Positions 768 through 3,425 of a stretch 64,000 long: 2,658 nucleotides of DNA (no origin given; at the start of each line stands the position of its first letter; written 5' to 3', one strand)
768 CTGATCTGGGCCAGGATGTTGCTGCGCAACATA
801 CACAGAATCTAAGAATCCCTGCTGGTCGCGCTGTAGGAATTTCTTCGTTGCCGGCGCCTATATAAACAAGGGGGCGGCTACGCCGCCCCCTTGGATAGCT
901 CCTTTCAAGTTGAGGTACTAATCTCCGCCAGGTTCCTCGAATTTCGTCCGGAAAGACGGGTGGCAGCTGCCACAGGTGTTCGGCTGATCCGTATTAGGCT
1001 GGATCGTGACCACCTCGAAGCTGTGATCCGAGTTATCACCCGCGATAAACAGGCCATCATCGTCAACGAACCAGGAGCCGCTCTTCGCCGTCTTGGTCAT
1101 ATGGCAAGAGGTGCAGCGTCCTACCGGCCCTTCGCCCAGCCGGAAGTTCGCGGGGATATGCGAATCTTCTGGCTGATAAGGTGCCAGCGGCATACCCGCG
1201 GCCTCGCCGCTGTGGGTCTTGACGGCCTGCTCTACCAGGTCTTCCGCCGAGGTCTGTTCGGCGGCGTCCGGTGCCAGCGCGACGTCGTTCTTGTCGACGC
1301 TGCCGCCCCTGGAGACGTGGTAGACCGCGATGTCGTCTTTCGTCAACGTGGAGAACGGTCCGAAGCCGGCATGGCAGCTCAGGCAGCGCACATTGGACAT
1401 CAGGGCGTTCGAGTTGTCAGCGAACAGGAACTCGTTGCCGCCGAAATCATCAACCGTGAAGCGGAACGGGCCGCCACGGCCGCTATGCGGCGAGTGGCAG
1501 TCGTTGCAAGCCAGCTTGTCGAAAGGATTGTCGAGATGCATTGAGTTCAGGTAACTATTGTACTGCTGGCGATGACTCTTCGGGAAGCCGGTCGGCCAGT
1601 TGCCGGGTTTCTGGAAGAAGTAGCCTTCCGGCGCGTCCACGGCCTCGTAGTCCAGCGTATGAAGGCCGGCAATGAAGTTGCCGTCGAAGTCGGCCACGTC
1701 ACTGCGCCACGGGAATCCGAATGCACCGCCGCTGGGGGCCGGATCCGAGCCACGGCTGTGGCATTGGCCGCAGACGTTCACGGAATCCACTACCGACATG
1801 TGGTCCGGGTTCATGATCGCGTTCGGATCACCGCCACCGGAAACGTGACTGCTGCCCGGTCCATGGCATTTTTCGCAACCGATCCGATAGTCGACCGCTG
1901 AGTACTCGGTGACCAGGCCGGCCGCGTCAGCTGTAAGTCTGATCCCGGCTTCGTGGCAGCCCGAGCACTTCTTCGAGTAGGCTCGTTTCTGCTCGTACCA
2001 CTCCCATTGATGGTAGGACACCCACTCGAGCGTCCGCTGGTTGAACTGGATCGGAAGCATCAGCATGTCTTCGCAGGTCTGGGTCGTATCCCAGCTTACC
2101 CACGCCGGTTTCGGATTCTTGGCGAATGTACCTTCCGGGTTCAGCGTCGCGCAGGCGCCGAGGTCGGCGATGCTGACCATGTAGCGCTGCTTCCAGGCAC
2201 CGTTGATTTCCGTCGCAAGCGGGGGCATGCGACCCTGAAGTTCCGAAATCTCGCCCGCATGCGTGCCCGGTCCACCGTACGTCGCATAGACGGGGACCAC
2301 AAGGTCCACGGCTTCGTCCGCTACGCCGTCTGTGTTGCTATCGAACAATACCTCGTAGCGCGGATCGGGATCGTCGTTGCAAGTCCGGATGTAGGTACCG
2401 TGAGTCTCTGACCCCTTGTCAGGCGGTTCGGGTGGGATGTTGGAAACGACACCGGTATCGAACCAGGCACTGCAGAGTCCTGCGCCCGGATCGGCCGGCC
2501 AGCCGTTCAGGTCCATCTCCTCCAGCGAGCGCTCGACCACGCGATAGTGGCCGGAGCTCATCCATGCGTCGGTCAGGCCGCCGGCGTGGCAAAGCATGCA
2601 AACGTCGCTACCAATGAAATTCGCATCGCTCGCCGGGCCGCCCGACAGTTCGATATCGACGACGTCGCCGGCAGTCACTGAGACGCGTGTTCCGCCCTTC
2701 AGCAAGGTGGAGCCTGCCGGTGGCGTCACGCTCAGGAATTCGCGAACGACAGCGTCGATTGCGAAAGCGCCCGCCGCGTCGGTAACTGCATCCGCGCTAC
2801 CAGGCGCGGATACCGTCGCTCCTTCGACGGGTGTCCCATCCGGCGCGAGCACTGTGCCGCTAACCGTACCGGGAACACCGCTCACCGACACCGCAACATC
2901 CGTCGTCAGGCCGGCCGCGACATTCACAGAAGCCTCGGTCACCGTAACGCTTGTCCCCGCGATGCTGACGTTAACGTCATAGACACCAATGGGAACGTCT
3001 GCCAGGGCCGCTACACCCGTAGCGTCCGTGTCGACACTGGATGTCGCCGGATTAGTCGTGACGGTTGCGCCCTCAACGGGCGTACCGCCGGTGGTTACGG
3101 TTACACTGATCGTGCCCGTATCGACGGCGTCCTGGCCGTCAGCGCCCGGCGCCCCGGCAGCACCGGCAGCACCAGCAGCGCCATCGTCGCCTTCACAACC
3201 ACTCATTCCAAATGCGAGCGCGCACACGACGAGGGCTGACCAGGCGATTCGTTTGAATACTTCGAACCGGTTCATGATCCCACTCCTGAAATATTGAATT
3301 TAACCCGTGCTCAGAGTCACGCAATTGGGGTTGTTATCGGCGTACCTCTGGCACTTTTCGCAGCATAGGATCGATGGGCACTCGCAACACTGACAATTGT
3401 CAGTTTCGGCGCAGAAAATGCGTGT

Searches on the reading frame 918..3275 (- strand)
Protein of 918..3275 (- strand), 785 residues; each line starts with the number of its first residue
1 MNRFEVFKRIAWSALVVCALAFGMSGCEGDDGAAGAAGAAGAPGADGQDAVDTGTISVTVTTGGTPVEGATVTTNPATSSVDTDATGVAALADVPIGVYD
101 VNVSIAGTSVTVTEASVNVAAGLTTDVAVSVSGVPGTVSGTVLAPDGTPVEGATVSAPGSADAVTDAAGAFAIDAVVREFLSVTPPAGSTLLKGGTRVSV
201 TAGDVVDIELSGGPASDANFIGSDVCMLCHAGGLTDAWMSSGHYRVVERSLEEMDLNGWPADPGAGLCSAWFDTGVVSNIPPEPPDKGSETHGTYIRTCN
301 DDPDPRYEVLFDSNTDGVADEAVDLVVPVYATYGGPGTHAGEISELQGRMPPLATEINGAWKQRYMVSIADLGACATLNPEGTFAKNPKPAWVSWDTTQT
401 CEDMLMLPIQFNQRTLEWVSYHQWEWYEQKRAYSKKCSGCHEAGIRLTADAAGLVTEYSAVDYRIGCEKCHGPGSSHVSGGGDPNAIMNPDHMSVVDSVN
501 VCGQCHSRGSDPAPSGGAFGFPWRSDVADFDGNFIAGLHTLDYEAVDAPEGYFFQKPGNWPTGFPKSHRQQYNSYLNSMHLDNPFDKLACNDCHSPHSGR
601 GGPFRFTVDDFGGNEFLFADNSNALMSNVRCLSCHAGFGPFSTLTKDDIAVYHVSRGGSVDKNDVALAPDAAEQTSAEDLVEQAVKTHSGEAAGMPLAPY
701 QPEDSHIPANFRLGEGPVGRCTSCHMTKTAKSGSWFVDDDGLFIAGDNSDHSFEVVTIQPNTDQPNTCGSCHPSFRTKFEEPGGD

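Call 10: search_protein_families(library=ncbifam, proteins=[window:918-3275:-])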
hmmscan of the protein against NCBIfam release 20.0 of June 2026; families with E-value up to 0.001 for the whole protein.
window:918-3275:- (785 aa): 4 families
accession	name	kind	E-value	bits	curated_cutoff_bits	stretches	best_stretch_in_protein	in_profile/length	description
NF041028.1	decahem_GSU2203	exception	3.6e-15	56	325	1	433-510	35-112/317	GSU2203 family decaheme c-type cytochrome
TIGR03508.1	decahem_SO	subfamily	4.9e-11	42.6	192.2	1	435-509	3-80/258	DmsE family decaheme c-type cytochrome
NF041198.1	UshA_like_PCGU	equivalog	1.7e-10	40.1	275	1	427-512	435-514/519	UshA-like (seleno)protein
NF008659.0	PRK11659.1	equivalog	0.00027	20.7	184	0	421-507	34-118/188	cytochrome c nitrite reductase pentaheme subunit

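Call 11: find_encoding_contigs(protein=window:918-3275:-, flank=10000, max_places=10)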
Protein window:918-3275:- (785 aa): no gene with exactly this product is on record in the collection.
